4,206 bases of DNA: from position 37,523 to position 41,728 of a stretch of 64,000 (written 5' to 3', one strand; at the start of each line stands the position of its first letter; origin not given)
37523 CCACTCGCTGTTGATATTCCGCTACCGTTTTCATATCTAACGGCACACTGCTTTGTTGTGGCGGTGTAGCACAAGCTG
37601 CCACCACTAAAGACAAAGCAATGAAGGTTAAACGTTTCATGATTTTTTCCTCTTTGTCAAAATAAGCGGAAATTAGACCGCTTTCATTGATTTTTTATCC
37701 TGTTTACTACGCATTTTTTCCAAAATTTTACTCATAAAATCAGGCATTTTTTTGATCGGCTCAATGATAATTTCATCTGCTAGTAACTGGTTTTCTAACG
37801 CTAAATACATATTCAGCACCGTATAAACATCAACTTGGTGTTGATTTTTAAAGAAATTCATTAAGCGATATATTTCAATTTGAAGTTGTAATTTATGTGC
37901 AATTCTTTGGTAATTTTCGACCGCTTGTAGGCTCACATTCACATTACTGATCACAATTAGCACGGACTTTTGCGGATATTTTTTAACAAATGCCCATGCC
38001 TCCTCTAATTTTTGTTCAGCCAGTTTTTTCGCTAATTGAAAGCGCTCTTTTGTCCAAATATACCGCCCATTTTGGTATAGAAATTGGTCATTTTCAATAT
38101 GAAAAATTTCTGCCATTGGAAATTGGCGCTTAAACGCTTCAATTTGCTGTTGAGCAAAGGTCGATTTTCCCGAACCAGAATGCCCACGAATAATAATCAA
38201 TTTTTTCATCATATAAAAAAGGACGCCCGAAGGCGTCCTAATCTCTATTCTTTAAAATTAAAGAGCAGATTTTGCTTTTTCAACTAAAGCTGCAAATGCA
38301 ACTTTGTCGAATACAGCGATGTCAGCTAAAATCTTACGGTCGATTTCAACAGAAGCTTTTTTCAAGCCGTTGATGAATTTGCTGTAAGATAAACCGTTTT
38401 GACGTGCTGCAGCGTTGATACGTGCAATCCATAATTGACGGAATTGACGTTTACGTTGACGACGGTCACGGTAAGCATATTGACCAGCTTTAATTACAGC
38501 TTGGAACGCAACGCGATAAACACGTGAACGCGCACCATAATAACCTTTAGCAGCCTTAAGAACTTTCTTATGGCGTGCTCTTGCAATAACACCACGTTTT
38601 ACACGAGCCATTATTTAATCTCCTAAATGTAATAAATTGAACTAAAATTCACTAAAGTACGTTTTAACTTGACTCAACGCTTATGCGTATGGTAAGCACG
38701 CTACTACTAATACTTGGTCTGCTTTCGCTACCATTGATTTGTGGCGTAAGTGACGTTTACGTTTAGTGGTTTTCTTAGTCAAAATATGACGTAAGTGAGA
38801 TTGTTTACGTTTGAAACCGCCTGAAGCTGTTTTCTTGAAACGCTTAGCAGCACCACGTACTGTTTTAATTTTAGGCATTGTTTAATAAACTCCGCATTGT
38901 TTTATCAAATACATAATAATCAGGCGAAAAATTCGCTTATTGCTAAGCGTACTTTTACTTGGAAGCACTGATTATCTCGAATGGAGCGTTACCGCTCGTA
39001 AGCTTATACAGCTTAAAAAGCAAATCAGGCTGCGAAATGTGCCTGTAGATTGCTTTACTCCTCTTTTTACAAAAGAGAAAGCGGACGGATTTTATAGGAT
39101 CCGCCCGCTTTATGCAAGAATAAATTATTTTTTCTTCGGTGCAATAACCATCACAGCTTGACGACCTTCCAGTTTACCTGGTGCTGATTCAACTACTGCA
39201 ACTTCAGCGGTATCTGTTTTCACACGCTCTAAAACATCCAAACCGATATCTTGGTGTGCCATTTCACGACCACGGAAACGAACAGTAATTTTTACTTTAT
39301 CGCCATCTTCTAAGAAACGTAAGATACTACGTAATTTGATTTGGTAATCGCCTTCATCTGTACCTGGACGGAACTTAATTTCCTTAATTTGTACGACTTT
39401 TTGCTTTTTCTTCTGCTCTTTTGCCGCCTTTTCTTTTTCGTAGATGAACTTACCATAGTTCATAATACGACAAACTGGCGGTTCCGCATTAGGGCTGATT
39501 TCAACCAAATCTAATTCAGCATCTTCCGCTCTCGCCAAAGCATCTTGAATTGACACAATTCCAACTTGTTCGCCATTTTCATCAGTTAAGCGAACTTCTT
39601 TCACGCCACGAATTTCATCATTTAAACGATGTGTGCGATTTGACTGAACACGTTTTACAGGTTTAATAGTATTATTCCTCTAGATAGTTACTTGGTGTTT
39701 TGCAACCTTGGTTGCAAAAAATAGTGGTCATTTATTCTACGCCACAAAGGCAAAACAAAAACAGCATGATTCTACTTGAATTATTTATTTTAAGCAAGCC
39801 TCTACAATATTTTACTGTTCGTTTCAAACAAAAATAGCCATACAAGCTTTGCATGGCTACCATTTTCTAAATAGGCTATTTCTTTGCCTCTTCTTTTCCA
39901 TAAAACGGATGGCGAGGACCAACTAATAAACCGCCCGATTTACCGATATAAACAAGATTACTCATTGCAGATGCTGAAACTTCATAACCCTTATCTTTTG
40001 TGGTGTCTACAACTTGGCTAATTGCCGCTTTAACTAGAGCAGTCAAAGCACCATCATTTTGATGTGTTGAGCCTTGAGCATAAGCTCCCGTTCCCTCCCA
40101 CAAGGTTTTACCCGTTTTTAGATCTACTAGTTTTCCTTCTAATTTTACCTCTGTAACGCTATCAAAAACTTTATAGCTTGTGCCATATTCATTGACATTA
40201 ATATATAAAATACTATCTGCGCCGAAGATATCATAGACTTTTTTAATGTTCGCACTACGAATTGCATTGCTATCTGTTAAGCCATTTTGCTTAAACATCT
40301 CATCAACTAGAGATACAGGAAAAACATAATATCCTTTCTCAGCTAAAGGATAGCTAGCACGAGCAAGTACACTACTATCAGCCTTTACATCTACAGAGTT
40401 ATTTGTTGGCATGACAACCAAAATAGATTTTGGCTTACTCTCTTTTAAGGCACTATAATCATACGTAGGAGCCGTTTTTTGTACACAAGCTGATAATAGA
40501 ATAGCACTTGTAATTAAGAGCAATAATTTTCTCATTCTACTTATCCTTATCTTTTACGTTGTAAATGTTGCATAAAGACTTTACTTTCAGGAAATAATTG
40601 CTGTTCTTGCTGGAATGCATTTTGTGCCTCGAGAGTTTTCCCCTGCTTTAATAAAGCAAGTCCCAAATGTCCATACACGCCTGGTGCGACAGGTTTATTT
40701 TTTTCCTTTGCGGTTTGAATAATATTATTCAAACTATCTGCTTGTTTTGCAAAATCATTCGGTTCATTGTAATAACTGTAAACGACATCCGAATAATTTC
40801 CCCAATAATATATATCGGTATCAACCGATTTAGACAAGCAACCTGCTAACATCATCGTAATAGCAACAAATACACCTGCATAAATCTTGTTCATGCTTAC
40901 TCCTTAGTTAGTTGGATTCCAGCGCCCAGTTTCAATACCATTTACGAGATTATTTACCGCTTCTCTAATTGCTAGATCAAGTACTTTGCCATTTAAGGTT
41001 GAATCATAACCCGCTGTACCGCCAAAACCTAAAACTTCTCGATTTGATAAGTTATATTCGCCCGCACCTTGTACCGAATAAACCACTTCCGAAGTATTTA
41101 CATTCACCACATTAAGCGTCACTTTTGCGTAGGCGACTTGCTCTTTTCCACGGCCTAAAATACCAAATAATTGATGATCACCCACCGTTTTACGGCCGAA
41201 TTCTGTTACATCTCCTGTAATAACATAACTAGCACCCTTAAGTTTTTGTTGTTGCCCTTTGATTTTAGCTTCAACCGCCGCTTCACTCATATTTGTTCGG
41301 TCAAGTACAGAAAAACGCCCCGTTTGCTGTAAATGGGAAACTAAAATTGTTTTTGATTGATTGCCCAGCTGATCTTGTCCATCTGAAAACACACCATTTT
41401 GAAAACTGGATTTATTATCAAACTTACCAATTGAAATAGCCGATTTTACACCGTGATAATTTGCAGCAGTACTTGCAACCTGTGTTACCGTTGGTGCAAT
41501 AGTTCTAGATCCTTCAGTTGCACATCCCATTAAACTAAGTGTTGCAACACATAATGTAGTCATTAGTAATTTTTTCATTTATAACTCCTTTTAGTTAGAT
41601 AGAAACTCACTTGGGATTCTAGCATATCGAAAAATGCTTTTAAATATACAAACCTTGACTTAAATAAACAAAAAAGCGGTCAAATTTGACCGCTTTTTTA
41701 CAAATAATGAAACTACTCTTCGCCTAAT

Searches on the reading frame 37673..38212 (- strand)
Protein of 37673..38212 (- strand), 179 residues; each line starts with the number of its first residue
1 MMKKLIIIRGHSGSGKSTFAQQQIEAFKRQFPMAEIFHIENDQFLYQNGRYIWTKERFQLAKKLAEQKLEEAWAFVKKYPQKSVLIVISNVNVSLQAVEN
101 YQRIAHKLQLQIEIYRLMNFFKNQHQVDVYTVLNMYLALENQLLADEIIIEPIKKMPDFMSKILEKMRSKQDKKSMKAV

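Call 48: search_protein_families(library=pfam, proteins=[window:37673-38212:-])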
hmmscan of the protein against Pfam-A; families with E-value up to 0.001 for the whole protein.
window:37673-38212:- (179 aa): 3 families
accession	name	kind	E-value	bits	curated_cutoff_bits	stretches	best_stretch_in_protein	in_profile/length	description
PF13671.12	AAA_33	-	2.9e-05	24.9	27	1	5-112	1-99/143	AAA domain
PF13238.12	AAA_18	-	0.00068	20.5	29.4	1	6-95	1-84/128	AAA domain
PF20720.3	nSTAND3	-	0.00093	19.4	27.2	0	3-104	17-125/155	Novel STAND NTPase 3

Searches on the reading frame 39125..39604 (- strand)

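Call 48: search_protein_families(library=pfam, proteins=[window:39125-39604:-])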
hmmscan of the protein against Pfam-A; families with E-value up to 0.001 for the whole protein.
window:39125-39604:- (159 aa): 2 families
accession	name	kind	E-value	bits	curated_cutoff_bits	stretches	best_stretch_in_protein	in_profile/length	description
PF00707.27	IF3_C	-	6.4e-35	119.4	34.8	1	71-157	1-86/86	Translation initiation factor IF-3, C-terminal domain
PF05198.21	IF3_N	-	6.9e-31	106.7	26.9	1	2-64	8-70/70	Translation initiation factor IF-3, N-terminal domain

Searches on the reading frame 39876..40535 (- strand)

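Call 7: search_protein_families(library=ncbifam, proteins=[window:39876-40535:-])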
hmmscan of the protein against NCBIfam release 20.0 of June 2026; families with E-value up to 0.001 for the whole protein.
window:39876-40535:- (219 aa): 1 family
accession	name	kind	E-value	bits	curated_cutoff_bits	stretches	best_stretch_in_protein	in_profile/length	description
TIGR02722.1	lp_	equivalog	2.5e-06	27.7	110.55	0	76-150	111-185/189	penicillin-binding protein activator LpoB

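Call 8: search_protein_families(library=pfam, proteins=[window:39876-40535:-])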
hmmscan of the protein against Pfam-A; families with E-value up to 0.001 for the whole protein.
window:39876-40535:- (219 aa): 3 families
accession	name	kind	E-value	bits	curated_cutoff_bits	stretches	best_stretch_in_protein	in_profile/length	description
PF05643.16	GNA1162-like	-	1.2e-75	253.6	25.9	1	25-208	1-185/185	Putative lipoprotein GNA1162-like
PF13036.11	LpoB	-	0.00035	20.9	22.3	1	37-150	30-145/147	Peptidoglycan-synthase activator LpoB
PF13590.11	DUF4136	-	0.00056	20.8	32.8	1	114-174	88-149/152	Domain of unknown function (DUF4136)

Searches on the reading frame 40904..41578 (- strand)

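Call 7: search_protein_families(library=ncbifam, proteins=[window:40904-41578:-])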
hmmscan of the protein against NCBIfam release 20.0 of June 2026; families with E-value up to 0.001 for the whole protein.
window:40904-41578:- (224 aa): 1 family
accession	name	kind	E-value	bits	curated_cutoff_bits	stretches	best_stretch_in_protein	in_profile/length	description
TIGR02800.1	propeller_TolB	equivalog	0.00014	20.9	343.15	1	64-150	35-123/418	Tol-Pal system beta propeller repeat protein TolB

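Call 8: search_protein_families(library=pfam, proteins=[window:40904-41578:-])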
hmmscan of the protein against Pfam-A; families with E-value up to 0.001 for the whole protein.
window:40904-41578:- (224 aa): 3 families
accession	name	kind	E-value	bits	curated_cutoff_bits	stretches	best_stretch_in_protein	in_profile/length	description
PF03783.19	CsgG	-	2.5e-26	92.7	20.8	1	45-221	9-203/210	Curli production assembly/transport component CsgG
PF04052.18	TolB_N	-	4.3e-06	27.2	22.4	1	67-133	24-93/106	TolB amino-terminal domain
PF13036.11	LpoB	-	5.8e-05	23.5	22.3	1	42-169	26-143/147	Peptidoglycan-synthase activator LpoB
